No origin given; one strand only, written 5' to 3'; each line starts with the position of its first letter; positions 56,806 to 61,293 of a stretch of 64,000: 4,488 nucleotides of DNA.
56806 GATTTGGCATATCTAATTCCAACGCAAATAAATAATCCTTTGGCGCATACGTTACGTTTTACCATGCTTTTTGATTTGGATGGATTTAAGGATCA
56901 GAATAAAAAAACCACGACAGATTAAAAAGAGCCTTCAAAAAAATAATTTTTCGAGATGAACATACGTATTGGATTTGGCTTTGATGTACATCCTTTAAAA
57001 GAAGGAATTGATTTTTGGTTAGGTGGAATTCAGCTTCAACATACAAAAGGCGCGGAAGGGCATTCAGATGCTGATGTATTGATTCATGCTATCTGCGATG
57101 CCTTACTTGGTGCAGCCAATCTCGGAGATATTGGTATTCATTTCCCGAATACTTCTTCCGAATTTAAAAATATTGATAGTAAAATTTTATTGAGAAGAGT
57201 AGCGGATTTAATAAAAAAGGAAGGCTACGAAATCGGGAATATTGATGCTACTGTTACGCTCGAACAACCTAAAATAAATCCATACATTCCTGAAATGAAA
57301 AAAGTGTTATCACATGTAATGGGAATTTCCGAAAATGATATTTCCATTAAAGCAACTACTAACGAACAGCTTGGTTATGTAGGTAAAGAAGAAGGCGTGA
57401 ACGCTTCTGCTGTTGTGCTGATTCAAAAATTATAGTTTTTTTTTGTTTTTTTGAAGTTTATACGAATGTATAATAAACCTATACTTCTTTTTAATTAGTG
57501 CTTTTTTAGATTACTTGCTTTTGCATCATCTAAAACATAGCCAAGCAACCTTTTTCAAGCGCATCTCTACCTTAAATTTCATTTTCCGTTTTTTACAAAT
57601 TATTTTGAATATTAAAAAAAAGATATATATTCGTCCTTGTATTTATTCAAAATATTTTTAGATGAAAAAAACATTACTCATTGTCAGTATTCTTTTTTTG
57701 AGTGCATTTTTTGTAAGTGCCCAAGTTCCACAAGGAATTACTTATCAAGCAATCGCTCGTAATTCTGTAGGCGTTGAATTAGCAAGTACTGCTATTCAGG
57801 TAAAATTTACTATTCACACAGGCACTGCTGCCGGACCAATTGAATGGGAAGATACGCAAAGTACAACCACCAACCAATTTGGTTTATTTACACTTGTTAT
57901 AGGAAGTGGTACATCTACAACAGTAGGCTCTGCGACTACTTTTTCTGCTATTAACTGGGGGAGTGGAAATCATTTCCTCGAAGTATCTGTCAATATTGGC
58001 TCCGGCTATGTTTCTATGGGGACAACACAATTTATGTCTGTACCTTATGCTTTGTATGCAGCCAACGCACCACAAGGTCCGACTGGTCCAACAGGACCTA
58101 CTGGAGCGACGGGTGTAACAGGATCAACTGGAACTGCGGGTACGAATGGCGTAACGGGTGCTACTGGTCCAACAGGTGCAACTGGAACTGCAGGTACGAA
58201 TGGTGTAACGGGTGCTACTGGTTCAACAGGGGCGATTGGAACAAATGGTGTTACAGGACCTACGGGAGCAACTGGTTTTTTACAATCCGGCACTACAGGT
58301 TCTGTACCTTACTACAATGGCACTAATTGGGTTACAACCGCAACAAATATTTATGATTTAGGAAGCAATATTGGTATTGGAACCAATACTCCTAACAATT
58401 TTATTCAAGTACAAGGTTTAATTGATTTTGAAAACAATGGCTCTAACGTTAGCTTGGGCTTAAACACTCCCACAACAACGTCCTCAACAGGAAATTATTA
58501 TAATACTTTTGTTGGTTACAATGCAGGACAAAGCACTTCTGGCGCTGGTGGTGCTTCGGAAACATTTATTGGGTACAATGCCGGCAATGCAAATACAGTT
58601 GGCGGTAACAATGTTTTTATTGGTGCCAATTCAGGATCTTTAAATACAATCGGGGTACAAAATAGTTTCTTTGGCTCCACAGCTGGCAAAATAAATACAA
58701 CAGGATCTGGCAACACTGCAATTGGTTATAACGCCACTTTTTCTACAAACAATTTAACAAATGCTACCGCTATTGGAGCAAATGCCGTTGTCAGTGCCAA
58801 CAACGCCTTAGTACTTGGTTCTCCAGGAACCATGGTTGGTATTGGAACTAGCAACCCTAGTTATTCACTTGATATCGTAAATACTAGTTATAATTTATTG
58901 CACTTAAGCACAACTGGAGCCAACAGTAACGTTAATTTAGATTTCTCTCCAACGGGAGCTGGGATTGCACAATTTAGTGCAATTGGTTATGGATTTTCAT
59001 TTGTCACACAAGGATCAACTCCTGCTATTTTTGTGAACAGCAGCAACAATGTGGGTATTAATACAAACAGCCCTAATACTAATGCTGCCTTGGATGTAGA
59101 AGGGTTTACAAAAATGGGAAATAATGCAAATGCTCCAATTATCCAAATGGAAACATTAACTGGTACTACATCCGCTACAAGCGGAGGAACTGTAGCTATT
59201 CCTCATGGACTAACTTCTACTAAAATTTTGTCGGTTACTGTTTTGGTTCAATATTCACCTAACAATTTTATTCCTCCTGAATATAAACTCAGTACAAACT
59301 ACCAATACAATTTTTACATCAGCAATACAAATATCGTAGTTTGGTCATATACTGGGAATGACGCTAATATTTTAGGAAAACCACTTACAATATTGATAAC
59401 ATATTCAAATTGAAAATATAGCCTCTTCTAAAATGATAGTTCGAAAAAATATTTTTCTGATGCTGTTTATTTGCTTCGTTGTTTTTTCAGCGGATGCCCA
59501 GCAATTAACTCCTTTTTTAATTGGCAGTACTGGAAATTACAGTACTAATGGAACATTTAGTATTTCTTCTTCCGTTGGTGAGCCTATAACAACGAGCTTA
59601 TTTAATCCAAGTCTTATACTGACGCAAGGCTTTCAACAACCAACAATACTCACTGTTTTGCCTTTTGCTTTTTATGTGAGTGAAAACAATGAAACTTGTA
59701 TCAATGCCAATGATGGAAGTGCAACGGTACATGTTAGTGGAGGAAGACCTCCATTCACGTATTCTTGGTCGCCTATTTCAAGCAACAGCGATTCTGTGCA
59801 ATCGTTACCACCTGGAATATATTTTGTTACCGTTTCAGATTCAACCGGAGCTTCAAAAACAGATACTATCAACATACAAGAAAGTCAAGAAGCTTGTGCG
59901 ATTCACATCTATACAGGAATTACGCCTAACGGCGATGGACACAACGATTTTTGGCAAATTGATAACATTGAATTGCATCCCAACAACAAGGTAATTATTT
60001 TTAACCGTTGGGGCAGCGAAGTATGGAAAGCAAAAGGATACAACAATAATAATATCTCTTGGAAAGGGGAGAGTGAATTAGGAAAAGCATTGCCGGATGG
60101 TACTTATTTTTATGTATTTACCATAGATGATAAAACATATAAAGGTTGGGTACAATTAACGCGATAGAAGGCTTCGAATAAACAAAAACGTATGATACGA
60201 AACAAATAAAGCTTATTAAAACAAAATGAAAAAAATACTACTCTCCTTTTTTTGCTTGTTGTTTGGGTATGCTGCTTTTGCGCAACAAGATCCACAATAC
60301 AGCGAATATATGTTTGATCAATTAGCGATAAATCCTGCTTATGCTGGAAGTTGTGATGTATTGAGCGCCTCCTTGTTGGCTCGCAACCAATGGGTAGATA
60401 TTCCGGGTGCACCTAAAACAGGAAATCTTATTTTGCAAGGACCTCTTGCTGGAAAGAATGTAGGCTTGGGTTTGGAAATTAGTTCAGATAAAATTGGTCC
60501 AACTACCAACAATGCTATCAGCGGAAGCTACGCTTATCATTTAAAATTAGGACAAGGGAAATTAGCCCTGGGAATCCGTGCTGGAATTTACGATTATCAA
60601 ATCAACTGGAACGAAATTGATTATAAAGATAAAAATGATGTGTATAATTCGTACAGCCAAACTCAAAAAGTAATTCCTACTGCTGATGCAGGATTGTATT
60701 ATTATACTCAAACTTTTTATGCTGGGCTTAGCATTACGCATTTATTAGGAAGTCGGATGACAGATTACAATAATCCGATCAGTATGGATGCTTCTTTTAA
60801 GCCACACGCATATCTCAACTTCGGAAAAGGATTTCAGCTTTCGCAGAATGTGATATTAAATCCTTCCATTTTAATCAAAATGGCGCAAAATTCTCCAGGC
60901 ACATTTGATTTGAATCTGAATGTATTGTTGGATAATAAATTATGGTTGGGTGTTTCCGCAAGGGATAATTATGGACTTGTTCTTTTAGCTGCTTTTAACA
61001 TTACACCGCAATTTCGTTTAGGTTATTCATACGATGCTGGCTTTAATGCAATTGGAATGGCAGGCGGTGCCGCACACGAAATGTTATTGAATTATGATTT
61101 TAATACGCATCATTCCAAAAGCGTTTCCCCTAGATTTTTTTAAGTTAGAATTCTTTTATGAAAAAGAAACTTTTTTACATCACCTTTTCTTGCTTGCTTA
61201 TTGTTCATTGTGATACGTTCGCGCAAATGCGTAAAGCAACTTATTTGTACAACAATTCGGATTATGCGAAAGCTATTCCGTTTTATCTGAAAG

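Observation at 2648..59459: Pervasive A-tract/T-tract palindrome (about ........-TA/TTA/TAA-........) that marks gene boundaries and also sits inside genes in all three frames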

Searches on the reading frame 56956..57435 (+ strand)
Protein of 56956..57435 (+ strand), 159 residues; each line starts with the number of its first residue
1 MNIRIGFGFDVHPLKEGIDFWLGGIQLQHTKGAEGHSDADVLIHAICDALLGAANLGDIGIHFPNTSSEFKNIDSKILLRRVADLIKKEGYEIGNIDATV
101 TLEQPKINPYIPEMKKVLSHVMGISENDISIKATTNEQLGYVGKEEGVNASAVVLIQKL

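Call 58: search_protein_families(library=pfam, proteins=[window:56956-57435:+], max_evalue=0.0001)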
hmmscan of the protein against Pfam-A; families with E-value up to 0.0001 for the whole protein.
window:56956-57435:+ (159 aa): 1 family
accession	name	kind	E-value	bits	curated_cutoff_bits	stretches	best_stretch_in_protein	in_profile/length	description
PF02542.21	YgbB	-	2.1e-66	223.5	26.7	1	3-156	1-154/155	YgbB family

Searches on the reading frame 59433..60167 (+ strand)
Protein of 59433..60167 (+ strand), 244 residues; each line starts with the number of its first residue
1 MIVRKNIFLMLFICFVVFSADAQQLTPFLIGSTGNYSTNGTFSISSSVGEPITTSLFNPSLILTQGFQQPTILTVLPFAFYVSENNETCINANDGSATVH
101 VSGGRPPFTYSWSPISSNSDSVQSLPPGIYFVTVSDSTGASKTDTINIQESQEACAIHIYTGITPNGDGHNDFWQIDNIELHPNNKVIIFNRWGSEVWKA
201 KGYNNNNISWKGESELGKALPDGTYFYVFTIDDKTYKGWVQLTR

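Call 58: search_protein_families(library=pfam, proteins=[window:59433-60167:+], max_evalue=0.0001)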
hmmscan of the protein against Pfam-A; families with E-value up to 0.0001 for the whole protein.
window:59433-60167:+ (244 aa): 2 families
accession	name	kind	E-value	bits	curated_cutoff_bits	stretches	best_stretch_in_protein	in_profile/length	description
PF13585.12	CHU_C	-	1.6e-28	99.1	27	1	157-242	1-86/86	CHU_C Type IX secretion signal domain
PF13573.12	SprB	-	8.9e-11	41.7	28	1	86-115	6-35/37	SprB repeat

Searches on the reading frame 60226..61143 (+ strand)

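Call 58: search_protein_families(library=pfam, proteins=[window:60226-61143:+], max_evalue=0.0001)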
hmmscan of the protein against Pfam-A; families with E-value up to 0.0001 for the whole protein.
window:60226-61143:+ (305 aa): 1 family
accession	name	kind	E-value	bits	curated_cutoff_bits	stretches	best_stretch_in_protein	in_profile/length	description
PF11751.14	PorP_SprF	-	3.5e-70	237.1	22.3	1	18-290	2-273/273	Type IX secretion system membrane protein PorP/SprF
